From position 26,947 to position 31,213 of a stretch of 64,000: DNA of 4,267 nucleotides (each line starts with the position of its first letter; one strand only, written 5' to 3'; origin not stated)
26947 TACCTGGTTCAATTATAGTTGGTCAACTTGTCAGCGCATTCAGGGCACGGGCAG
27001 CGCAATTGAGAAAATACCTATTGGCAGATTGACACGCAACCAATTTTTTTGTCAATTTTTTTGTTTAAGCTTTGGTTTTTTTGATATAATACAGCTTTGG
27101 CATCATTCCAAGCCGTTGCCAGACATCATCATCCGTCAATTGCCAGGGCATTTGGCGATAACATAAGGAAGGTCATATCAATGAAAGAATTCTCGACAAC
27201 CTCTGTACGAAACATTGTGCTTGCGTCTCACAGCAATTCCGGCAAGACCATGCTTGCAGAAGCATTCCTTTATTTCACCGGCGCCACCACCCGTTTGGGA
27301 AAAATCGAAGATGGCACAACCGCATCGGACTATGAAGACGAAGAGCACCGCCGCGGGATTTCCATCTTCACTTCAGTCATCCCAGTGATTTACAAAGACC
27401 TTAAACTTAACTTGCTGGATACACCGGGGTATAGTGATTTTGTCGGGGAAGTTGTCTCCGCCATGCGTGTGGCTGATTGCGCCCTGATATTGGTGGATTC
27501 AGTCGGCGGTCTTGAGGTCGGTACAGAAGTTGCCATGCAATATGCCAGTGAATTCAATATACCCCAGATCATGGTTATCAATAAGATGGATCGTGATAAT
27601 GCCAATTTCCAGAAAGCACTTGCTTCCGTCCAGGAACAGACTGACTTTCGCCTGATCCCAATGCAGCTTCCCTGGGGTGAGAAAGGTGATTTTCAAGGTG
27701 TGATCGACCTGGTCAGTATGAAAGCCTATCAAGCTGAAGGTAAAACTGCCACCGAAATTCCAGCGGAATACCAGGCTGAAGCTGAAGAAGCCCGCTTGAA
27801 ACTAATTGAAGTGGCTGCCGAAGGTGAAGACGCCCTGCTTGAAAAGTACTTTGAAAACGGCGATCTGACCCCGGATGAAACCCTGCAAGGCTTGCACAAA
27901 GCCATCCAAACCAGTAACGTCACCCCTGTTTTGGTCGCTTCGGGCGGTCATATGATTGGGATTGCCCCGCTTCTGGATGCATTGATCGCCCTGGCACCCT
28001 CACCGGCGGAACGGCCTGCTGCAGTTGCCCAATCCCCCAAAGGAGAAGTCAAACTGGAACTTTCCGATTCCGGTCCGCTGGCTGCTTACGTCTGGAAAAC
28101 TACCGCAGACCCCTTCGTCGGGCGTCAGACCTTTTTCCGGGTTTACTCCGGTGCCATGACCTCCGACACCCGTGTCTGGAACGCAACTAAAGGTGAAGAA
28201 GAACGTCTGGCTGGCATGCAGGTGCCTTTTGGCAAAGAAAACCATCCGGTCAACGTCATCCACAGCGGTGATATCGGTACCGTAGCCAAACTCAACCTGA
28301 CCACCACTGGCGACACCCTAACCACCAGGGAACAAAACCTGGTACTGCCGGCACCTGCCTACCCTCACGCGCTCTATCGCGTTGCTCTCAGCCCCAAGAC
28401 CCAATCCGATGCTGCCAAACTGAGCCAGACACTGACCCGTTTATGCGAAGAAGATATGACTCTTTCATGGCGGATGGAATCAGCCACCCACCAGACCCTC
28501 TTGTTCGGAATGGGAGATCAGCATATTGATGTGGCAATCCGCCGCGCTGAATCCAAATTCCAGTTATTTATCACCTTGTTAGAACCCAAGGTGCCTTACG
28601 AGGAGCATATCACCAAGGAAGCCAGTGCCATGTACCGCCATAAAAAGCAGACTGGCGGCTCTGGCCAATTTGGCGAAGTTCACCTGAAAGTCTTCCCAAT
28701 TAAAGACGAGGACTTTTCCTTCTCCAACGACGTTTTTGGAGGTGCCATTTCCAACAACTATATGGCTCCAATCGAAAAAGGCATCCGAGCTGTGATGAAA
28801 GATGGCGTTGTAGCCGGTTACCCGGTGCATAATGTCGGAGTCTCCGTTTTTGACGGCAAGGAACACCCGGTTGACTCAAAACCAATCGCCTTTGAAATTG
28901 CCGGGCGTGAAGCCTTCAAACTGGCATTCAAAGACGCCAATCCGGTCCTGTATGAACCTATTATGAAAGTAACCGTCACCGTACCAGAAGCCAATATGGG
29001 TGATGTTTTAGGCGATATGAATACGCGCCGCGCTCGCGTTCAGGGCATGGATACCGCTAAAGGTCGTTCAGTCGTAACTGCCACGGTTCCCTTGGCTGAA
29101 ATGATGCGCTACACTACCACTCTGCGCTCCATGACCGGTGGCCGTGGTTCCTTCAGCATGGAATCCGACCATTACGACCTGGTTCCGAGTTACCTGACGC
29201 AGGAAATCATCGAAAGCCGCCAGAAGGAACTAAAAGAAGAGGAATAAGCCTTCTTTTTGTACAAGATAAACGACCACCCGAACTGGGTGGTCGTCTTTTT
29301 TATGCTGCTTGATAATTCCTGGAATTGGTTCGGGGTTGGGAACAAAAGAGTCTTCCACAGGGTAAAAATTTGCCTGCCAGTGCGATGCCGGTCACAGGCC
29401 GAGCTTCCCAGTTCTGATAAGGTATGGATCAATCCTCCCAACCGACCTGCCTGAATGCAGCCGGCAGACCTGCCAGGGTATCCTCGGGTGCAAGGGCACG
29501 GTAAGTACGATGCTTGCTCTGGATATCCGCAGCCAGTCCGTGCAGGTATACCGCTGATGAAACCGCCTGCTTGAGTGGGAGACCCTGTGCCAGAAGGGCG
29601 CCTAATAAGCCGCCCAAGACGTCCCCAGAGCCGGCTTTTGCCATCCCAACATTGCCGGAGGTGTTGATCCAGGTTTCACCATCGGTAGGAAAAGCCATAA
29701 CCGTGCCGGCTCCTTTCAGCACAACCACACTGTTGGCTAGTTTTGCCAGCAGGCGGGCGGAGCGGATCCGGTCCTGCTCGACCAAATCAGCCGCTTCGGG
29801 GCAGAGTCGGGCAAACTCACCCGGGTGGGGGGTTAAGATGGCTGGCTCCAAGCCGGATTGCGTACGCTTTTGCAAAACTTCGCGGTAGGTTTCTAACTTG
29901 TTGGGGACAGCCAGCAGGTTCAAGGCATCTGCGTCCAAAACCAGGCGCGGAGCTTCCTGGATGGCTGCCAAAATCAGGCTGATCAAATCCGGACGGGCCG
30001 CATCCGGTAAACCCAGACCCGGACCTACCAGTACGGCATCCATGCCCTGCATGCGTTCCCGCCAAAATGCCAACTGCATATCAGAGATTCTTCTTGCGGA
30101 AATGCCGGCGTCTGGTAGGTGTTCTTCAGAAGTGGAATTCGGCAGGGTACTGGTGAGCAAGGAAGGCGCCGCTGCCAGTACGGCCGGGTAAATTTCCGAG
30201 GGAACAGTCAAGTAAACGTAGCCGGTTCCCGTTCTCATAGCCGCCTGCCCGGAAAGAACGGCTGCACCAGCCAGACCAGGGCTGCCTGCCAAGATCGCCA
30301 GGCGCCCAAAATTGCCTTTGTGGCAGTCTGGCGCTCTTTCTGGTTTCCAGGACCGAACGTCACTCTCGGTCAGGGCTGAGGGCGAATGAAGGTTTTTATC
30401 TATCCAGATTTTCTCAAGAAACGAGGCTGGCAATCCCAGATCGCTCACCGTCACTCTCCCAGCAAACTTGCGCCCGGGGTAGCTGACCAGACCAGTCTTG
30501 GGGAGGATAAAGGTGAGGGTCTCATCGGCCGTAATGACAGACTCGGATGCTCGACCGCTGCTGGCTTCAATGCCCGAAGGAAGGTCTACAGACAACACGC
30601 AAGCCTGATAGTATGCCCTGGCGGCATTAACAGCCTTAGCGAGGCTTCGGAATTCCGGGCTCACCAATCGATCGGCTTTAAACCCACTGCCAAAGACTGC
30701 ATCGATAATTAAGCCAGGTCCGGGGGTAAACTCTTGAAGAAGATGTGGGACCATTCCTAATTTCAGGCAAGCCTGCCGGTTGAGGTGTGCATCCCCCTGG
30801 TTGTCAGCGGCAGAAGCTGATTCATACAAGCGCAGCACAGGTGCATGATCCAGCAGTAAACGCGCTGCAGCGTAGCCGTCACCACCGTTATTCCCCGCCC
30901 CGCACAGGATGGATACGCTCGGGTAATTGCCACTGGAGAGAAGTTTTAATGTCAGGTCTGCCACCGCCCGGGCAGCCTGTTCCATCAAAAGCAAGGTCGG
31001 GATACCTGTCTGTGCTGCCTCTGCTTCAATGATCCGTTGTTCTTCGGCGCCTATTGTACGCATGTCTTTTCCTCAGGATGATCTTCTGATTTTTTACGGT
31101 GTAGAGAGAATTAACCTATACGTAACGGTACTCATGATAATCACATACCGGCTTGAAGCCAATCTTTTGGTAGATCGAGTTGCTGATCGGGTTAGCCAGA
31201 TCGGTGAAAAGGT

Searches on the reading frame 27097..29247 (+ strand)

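Call 87: search_protein_families(library=pfam, proteins=[window:27097-29247:+], max_evalue=0.00001)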
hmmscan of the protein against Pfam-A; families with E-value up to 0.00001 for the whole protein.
window:27097-29247:+ (716 aa): 6 families
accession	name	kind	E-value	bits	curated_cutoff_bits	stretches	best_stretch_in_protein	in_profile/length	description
PF00009.33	GTP_EFTU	-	1.3e-39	136.2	26.5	1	36-301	2-187/188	Elongation factor Tu GTP binding domain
PF03764.24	EFG_IV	-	1.8e-33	115.3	24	1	497-615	1-121/121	Elongation factor G, domain IV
PF00679.30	EFG_C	-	1.2e-28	99.4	27.9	1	618-702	2-87/89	Elongation factor G C-terminus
PF14492.12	EFG_III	-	2e-18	66.7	27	1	423-492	2-71/75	Elongation Factor G, domain III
PF22042.2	EF-G_D2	-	7.5e-13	48.8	27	1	328-410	2-83/84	Elongation factor G domain 2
PF03144.31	GTP_EFTU_D2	-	1.8e-06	28.7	30.3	1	342-409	1-73/73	Elongation factor Tu domain 2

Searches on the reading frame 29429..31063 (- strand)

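Call 87: search_protein_families(library=pfam, proteins=[window:29429-31063:-], max_evalue=0.00001)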
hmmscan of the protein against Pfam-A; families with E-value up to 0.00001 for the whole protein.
window:29429-31063:- (544 aa): 2 families
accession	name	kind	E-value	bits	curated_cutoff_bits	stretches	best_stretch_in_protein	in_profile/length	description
PF01256.23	Carb_kinase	-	2e-51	175.2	27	1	256-527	2-234/242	NAD(P)H-hydrate dehydratase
PF03853.21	YjeF_N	-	2e-34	119.4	24.9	1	26-191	4-169/169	YjeF-related protein N-terminus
